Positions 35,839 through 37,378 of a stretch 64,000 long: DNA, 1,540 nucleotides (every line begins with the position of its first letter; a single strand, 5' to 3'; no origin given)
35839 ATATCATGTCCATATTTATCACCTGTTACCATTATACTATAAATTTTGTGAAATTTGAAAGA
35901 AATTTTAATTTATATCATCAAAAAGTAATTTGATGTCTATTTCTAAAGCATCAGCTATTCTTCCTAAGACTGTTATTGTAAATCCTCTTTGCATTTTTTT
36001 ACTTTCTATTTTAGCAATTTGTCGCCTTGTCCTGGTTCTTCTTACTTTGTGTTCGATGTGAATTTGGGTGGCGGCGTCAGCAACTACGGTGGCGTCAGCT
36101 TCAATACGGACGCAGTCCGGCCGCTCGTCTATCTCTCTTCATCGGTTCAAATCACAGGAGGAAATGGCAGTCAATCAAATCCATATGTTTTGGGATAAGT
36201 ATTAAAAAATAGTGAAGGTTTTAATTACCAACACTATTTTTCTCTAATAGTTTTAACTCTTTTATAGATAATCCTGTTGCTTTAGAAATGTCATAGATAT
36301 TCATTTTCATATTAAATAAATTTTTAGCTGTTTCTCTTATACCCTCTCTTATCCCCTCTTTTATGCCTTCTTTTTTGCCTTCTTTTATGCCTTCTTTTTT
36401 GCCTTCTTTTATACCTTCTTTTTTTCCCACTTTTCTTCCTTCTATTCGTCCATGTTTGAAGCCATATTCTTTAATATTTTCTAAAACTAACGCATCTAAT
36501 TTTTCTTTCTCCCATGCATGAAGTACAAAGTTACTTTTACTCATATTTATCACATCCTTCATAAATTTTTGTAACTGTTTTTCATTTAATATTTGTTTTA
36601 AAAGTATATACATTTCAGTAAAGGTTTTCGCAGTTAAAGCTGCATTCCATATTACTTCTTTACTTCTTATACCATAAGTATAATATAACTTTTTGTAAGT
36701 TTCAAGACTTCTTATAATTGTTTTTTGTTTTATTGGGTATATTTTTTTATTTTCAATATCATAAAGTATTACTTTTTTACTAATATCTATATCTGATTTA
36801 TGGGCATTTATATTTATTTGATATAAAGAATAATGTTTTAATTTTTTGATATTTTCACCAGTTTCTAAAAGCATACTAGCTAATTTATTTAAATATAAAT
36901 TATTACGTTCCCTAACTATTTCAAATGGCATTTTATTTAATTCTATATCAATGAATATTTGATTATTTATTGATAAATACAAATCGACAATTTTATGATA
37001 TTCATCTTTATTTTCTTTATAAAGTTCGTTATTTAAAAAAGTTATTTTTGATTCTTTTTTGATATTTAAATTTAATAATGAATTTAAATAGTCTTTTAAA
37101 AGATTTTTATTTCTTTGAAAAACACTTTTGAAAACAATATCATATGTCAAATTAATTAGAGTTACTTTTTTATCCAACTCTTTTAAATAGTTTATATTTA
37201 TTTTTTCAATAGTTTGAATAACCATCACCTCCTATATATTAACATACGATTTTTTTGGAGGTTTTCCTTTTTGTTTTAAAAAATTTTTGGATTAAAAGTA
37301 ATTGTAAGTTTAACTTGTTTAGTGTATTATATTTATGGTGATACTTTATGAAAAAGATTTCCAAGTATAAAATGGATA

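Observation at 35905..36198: Relic VR fused head-to-head to a truncated HTH gene, with the junction exactly at the TR/VR 5' boundary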

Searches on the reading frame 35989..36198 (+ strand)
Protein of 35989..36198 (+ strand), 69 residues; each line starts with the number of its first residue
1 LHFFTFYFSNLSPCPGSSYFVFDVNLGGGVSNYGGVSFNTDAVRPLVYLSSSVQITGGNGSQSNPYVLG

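Call 15: search_protein_families(library=pfam, proteins=[window:35989-36198:+], max_evalue=0.01)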
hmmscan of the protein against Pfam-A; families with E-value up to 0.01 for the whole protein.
window:35989-36198:+ (69 aa): 0 families

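Call 29: find_homologous_proteins(query=window:36019-36195:+, max_evalue=0.001)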
Query seq(59 aa): no candidate shares three 5-residue words with the query. No homologue found.

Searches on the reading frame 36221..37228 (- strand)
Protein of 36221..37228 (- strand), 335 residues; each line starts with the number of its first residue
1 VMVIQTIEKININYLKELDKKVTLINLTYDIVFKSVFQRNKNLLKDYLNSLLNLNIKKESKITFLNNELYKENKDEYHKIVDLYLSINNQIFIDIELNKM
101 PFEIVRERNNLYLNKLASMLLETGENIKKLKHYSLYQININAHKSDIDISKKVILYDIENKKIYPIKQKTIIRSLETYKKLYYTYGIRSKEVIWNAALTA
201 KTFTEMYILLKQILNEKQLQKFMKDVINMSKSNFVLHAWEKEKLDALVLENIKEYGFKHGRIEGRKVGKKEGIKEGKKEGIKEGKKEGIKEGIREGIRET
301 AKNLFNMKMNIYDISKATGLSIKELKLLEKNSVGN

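Call 15: search_protein_families(library=pfam, proteins=[window:36221-37228:-], max_evalue=0.01)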
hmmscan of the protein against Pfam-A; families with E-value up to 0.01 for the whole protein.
window:36221-37228:- (335 aa): 2 families
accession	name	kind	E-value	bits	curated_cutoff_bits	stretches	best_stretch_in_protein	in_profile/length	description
PF12784.13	PDDEXK_2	-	1e-12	48.7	27.4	1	29-233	3-206/229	PD-(D/E)XK nuclease family transposase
PF09811.14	Yae1_N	-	0.00013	22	27.5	1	268-298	1-31/39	Essential protein Yae1, N terminal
